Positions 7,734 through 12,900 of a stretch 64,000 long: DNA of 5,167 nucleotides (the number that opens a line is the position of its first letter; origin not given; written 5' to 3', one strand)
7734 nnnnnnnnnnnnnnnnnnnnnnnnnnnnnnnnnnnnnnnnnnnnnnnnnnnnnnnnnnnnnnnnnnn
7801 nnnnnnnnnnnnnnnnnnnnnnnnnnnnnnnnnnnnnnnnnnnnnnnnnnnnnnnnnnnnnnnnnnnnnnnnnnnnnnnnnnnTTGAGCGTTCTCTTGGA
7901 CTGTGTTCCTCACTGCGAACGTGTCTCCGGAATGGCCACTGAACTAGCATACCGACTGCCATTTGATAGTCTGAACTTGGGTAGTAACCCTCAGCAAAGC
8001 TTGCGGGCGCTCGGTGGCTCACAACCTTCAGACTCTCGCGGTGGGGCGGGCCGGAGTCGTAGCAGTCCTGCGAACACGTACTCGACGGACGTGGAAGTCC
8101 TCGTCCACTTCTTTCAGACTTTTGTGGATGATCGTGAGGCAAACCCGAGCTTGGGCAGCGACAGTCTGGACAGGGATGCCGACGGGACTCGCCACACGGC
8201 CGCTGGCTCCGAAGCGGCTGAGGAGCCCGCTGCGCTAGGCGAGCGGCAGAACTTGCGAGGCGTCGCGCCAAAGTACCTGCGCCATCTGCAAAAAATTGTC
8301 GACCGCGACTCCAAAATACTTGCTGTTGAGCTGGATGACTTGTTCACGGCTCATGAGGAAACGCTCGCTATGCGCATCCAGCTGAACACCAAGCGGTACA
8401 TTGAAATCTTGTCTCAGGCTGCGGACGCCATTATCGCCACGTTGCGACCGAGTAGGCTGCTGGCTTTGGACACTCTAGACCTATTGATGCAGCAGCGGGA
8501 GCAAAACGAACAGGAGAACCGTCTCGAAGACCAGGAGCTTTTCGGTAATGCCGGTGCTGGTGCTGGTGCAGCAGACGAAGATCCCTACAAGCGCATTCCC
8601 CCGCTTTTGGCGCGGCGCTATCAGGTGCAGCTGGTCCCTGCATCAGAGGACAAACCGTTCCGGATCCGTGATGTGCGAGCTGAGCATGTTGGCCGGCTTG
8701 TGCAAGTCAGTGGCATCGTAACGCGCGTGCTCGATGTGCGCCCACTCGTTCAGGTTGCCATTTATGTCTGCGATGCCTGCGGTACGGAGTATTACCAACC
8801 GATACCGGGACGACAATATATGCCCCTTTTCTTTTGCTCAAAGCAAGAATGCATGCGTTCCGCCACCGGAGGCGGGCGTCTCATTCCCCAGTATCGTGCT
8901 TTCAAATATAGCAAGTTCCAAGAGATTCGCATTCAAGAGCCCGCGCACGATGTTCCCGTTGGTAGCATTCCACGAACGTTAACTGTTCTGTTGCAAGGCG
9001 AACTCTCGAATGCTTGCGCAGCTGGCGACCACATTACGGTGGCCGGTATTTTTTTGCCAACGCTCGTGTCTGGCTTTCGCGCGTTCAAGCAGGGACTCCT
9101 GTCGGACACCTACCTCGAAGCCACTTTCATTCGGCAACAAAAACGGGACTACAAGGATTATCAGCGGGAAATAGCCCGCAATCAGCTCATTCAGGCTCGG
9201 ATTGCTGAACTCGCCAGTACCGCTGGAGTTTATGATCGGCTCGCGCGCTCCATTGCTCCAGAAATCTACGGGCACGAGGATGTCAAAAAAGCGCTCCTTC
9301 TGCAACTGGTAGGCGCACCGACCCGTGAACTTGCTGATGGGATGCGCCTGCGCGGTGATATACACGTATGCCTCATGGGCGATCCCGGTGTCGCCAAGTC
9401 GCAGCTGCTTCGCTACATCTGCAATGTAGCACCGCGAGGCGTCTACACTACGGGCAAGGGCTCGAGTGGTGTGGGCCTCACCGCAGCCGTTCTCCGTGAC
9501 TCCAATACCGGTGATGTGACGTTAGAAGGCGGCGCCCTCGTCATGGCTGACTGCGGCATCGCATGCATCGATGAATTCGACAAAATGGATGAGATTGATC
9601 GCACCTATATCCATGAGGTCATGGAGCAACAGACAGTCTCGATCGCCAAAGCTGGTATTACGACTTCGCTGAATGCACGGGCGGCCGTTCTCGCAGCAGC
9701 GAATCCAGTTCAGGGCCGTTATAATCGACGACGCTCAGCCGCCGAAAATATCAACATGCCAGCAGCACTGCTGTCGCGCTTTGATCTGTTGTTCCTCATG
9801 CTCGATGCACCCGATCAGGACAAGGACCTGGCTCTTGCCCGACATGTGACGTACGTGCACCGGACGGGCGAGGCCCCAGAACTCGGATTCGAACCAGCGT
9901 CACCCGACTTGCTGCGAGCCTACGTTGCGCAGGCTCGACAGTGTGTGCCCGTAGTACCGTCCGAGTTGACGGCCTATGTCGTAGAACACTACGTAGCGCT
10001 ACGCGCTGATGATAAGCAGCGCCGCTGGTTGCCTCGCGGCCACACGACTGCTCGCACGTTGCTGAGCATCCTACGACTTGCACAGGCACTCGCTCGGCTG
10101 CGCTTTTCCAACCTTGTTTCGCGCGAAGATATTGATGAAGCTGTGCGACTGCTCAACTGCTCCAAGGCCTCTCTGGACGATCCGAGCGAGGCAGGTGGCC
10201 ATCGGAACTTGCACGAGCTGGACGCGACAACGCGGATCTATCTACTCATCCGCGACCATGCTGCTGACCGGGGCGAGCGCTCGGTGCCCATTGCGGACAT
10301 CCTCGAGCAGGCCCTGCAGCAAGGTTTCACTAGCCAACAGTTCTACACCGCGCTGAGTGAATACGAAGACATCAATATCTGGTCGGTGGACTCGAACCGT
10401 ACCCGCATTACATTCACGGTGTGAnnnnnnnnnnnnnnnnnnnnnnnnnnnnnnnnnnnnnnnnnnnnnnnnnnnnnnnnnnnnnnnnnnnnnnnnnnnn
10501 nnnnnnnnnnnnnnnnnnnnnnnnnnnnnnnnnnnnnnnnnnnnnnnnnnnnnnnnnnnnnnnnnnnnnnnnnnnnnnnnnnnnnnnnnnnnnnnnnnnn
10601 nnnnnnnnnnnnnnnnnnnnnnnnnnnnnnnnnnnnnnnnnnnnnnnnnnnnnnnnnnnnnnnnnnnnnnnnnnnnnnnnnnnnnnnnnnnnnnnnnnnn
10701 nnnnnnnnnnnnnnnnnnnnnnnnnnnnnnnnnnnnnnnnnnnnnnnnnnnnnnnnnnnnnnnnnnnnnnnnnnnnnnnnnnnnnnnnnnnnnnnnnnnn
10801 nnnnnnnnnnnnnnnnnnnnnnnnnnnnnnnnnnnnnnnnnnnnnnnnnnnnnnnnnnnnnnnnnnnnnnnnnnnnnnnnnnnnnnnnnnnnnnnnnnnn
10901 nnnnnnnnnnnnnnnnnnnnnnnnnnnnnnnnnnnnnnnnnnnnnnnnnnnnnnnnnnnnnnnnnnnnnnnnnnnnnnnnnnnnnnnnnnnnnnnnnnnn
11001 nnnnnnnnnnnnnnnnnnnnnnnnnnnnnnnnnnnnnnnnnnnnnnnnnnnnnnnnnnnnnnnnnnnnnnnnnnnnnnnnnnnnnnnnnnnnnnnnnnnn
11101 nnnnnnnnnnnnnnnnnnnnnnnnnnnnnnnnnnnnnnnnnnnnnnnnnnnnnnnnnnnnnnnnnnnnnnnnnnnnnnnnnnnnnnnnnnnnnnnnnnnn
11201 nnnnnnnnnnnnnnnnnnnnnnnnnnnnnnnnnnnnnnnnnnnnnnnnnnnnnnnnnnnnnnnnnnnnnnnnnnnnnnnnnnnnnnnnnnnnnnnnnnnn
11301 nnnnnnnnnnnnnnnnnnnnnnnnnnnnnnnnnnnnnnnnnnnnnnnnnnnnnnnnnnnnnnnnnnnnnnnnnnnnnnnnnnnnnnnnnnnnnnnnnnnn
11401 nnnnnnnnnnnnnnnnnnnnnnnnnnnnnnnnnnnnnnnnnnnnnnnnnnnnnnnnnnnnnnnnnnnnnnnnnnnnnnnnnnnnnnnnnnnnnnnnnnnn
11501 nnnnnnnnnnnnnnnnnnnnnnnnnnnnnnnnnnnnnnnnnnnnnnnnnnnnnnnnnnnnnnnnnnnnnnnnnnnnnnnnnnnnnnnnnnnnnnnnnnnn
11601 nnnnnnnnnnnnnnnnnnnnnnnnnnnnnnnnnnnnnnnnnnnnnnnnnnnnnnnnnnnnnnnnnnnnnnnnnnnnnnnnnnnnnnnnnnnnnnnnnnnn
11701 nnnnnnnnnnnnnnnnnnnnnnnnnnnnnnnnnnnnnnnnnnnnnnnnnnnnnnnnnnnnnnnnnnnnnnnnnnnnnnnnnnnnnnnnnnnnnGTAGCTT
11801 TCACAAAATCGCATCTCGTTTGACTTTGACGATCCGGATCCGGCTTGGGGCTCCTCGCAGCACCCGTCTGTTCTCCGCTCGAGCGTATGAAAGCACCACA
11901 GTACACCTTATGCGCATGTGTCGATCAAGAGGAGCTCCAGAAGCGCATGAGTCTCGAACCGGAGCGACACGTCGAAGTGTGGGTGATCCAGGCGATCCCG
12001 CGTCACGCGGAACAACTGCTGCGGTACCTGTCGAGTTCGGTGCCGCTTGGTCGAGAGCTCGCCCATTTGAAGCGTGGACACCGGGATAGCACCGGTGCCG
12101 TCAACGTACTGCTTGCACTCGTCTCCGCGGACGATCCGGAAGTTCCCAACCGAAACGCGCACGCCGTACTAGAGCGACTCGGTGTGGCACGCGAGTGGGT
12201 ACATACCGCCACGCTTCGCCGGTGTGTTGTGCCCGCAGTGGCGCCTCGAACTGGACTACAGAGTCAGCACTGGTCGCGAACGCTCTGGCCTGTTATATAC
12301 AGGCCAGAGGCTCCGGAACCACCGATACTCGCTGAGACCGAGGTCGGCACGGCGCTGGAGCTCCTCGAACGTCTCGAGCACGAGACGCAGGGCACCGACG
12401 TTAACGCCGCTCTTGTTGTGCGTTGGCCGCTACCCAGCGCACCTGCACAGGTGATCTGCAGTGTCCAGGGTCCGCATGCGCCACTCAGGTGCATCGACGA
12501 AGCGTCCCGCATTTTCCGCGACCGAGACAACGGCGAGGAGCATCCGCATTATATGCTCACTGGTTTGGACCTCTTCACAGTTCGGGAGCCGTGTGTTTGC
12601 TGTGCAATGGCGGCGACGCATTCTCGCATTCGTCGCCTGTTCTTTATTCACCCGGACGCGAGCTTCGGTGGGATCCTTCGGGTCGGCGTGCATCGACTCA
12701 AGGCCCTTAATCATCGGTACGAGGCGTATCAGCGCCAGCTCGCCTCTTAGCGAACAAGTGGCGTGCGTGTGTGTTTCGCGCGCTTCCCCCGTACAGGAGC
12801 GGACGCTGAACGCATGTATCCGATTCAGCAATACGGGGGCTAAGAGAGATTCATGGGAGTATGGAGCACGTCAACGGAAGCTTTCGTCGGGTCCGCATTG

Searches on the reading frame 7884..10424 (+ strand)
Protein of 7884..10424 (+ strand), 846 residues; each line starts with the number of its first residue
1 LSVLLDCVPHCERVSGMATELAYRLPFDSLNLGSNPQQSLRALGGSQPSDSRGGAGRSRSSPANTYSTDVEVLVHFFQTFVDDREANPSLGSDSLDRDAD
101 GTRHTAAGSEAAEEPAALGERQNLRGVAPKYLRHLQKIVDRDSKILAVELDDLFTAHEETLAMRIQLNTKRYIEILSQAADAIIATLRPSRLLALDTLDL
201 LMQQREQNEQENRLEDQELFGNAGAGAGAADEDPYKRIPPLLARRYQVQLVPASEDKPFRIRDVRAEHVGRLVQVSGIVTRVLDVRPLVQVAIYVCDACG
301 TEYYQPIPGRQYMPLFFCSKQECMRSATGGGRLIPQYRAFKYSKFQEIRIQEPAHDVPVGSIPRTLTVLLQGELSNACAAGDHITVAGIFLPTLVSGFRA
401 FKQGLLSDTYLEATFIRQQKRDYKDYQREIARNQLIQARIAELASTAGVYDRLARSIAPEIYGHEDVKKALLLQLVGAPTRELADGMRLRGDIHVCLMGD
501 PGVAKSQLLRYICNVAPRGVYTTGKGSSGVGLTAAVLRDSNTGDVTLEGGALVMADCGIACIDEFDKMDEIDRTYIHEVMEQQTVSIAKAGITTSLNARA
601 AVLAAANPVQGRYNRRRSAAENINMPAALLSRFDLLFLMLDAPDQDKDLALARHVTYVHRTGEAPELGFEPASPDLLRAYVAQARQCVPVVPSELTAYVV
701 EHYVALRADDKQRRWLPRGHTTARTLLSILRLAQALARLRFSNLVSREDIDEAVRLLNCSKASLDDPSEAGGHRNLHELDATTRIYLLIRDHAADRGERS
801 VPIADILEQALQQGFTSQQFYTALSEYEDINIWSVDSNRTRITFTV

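Call 19: search_protein_families(library=pfam, max_evalue=0.01, proteins=[window:7884-10424:+])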
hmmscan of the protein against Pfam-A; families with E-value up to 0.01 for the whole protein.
window:7884-10424:+ (846 aa): 8 families
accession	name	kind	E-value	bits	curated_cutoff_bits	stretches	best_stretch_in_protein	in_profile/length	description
PF00493.29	MCM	-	6.7e-101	336.5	23.3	1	438-659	3-224/224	MCM P-loop domain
PF17207.9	MCM_OB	-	8.5e-29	100.3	24.8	1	261-391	2-123/126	MCM OB domain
PF17855.7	MCM_lid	-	1.6e-20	73.8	27.4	1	675-760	1-86/87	MCM AAA-lid domain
PF24901.1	HTH_MCM7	-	1.1e-09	38.5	26.5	1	785-844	3-75/76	DNA replication licensing factor MCM7, winged helix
PF14551.11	MCM_N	-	6.4e-09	36.6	24.9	1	128-209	18-83/95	MCM N-terminal domain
PF01078.27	Mg_chelatase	-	3.9e-05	23.6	20.3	1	544-614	94-164/207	Magnesium chelatase, subunit ChlI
PF07728.20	AAA_5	-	4.2e-05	24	22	1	494-615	1-126/139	AAA domain (dynein-related subfamily)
PF07726.17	AAA_3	-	0.0055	17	27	0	494-610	1-114/131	ATPase family associated with various cellular activities (AAA)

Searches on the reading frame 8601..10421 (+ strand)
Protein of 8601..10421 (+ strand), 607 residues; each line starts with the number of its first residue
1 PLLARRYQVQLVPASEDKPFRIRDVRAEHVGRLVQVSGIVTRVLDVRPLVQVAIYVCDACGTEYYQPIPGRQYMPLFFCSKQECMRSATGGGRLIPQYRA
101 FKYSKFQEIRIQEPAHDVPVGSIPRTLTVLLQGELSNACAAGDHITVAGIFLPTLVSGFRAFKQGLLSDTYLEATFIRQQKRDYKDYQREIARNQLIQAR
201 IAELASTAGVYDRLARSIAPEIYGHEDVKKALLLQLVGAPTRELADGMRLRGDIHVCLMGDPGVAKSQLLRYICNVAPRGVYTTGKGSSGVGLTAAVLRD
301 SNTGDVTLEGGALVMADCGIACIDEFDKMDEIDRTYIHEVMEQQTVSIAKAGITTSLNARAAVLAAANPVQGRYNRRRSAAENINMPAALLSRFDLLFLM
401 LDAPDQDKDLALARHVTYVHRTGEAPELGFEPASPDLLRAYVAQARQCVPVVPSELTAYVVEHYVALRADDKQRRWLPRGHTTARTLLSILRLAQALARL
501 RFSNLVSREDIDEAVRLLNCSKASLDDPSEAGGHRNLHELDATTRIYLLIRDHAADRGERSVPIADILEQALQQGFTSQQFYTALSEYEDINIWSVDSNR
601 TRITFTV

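Call 43: find_homologous_proteins(query=window:8601-10421:+, max_evalue=1e-50)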
Query window:8601-10421:+ (607 aa): 7998 proteins with E <= 1e-50 among 8000 candidates; the best 120 are listed.
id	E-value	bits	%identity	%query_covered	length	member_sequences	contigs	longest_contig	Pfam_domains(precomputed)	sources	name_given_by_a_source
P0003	0.0e+0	1351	100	100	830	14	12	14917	PF14551.12,PF17855.8,PF00493.30,PF24901.3,PF17207.10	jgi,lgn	jgi:DNA replication licensing factor MCM7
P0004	0.0e+0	1257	92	100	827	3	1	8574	PF14551.12,PF17855.8,PF00493.30,PF24901.3,PF01078.28,PF17207.10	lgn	-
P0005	0.0e+0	1227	89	100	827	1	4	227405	PF14551.12,PF17855.8,PF00493.30,PF24901.3,PF17207.10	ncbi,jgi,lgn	jgi:DNA replication licensing factor MCM7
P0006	0.0e+0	1138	62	70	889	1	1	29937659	PF07726.18,PF00493.30,PF09785.15,PF07728.21,PF01078.28,PF17207.10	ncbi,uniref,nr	ncbi:hypothetical protein F2Q70_00000097 [Brassica cretica]|uniref:DNA replication licensing factor 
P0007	3.2e-284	962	70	99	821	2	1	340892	PF14551.12,PF17855.8,PF00493.30,PF24901.3,PF07728.21,PF01078.28,PF17207.10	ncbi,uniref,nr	ncbi:hypothetical protein CDCA_CDCA14G3835 [Cyanidium caldarium]|uniref:DNA replication licensing fa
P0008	1.7e-212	725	57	100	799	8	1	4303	PF14551.12,PF17855.8,PF00493.30,PF24901.3,PF07728.21,PF01078.28,PF17207.10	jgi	jgi:DNA replication licensing factor MCM7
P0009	4.0e-212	724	56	100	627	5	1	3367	PF17855.8,PF00493.30,PF24901.3,PF07728.21,PF01078.28,PF17207.10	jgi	jgi:DNA replication licensing factor MCM7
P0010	6.5e-210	717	55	99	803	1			PF14551.12,PF17855.8,PF00493.30,PF24901.3,PF07728.21,PF01078.28,PF17207.10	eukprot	eukprot:jgi/Galph1/6043/GphlegSOOS_G4706.1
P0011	9.3e-209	713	56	100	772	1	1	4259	PF14551.12,PF17855.8,PF00493.30,PF24901.3,PF07728.21,PF01078.28,PF17207.10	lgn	-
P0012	2.6e-208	711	55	99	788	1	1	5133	PF14551.12,PF17855.8,PF00493.30,PF24901.3,PF07728.21,PF01078.28,PF17207.10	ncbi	-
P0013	7.9e-208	710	55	100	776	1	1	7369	PF14551.12,PF17855.8,PF00493.30,PF24901.3,PF07728.21,PF01078.28,PF17207.10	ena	-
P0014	1.4e-207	709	54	99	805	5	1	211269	PF14551.12,PF17855.8,PF00493.30,PF24901.3,PF07728.21,PF01078.28,PF17207.10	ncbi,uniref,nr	ncbi:hypothetical protein GpartN1_g5206.t1 [Galdieria partita]|uniref:DNA replication licensing fact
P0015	3.3e-207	708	54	100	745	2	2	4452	PF14551.12,PF17855.8,PF00493.30,PF24901.3,PF07728.21,PF01078.28,PF17207.10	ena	-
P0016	3.6e-207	707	54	100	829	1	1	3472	PF14551.12,PF17855.8,PF00493.30,PF07728.21,PF01078.28,PF17207.10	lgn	-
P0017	5.3e-207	707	54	100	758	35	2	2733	PF14551.12,PF17855.8,PF00493.30,PF24901.3,PF07728.21,PF01078.28,PF17207.10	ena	-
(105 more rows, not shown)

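Call 52: find_encoding_contigs(protein=P0005, flank=10000, max_places=3)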
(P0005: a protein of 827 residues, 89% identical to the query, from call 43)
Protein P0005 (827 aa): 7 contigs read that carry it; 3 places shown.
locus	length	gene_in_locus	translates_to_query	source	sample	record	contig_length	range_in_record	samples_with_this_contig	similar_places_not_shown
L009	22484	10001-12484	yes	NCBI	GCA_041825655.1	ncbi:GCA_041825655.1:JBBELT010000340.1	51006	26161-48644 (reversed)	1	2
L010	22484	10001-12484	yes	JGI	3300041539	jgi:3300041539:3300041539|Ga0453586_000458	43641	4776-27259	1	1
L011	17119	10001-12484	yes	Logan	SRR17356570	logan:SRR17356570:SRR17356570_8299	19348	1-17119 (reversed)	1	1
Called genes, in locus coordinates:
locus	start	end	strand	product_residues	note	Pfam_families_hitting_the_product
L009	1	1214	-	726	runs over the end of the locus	-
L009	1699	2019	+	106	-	-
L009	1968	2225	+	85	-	-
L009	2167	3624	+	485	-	PF03097:BRO1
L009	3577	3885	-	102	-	-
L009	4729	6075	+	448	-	-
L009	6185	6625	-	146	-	-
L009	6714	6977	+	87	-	-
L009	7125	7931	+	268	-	PF03871:RNA_pol_Rpb5_N, PF01191:RNA_pol_Rpb5_C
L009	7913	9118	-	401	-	PF02940:mRNA_triPase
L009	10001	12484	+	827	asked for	PF14551:MCM_N, PF17207:MCM_OB, PF00493:MCM, PF17855:MCM_lid, PF24901:WHD_MCM7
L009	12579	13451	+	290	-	-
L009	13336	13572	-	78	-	-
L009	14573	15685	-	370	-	PF08240:ADH_N, PF16912:Glu_dehyd_C (faint), PF00107:ADH_zinc_N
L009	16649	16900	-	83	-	-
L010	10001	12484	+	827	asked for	PF14551:MCM_N, PF17207:MCM_OB, PF00493:MCM, PF17855:MCM_lid, PF24901:WHD_MCM7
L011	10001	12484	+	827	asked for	PF14551:MCM_N, PF17207:MCM_OB, PF00493:MCM, PF17855:MCM_lid, PF24901:WHD_MCM7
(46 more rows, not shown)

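Call 53: find_encoding_contigs(protein=P0004, flank=10000, max_places=2)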
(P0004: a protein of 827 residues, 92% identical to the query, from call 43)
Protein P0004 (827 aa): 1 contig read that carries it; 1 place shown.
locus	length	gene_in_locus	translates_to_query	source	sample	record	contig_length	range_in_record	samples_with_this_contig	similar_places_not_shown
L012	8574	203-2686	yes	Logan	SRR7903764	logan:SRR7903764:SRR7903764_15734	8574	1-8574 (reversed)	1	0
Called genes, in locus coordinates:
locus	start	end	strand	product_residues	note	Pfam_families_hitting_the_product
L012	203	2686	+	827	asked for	PF14551:MCM_N, PF17207:MCM_OB, PF00493:MCM, PF01078:Mg_chelatase (faint), PF17855:MCM_lid, PF24901:WHD_MCM7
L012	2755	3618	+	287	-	-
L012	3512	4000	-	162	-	-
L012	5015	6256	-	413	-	PF08240:ADH_N, PF16912:Glu_dehyd_C (faint), PF00107:ADH_zinc_N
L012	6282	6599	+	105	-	-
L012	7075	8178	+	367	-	PF01209:Ubie_methyltran, PF08241:Methyltransf_11, PF08242:Methyltransf_12, PF13649:Methyltransf_25, PF13847:Methyltransf_31 (weak)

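Call 82: find_encoding_contigs(protein=P0003, flank=10000, max_places=10)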
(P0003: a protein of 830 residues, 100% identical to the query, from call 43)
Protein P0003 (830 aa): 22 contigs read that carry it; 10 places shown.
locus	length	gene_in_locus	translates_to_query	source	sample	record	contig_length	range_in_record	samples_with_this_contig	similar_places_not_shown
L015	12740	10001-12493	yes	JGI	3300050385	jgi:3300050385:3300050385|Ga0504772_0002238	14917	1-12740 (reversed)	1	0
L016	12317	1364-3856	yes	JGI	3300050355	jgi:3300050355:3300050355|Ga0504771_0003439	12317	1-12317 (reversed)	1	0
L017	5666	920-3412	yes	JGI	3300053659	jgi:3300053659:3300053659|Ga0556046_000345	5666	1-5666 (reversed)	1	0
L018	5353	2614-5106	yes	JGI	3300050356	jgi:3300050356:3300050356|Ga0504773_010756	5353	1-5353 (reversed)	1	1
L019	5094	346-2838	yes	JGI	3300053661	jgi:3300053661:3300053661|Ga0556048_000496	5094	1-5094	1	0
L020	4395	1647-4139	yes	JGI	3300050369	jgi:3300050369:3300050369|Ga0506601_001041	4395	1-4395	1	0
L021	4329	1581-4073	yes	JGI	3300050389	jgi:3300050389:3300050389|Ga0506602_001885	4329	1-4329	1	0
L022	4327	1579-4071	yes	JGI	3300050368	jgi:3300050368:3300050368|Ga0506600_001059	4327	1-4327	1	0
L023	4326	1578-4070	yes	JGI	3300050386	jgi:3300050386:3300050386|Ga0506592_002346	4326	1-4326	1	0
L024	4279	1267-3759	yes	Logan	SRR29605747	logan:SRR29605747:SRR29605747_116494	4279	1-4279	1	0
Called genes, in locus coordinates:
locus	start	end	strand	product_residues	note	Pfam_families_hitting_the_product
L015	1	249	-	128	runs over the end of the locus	-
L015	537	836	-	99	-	-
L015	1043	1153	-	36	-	-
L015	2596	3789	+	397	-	PF02940:mRNA_triPase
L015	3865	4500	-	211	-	PF03871:RNA_pol_Rpb5_N, PF01191:RNA_pol_Rpb5_C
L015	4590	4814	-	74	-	-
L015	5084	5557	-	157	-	-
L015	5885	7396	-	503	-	-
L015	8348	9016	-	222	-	-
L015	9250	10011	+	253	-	-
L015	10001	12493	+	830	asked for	PF14551:MCM_N, PF17207:MCM_OB, PF00493:MCM, PF17855:MCM_lid, PF24901:WHD_MCM7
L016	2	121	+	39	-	?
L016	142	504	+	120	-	-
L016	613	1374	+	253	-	-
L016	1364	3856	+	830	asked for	PF14551:MCM_N, PF17207:MCM_OB, PF00493:MCM, PF17855:MCM_lid, PF24901:WHD_MCM7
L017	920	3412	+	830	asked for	PF14551:MCM_N, PF17207:MCM_OB, PF00493:MCM, PF17855:MCM_lid, PF24901:WHD_MCM7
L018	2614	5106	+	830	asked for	PF14551:MCM_N, PF17207:MCM_OB, PF00493:MCM, PF17855:MCM_lid, PF24901:WHD_MCM7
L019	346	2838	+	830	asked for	PF14551:MCM_N, PF17207:MCM_OB, PF00493:MCM, PF17855:MCM_lid, PF24901:WHD_MCM7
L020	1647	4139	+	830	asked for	PF14551:MCM_N, PF17207:MCM_OB, PF00493:MCM, PF17855:MCM_lid, PF24901:WHD_MCM7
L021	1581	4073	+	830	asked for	PF14551:MCM_N, PF17207:MCM_OB, PF00493:MCM, PF17855:MCM_lid, PF24901:WHD_MCM7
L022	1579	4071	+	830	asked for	PF14551:MCM_N, PF17207:MCM_OB, PF00493:MCM, PF17855:MCM_lid, PF24901:WHD_MCM7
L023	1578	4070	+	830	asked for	PF14551:MCM_N, PF17207:MCM_OB, PF00493:MCM, PF17855:MCM_lid, PF24901:WHD_MCM7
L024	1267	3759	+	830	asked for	PF14551:MCM_N, PF17207:MCM_OB, PF00493:MCM, PF17855:MCM_lid, PF24901:WHD_MCM7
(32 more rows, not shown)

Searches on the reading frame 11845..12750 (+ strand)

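Call 19: search_protein_families(library=pfam, max_evalue=0.01, proteins=[window:11845-12750:+])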
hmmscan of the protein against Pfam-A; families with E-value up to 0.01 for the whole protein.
window:11845-12750:+ (301 aa): 1 family
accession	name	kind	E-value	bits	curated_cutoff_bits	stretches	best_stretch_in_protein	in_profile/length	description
PF00383.29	dCMP_cyt_deam_1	-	0.0076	16.6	25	0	209-267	52-100/102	Cytidine and deoxycytidylate deaminase zinc-binding region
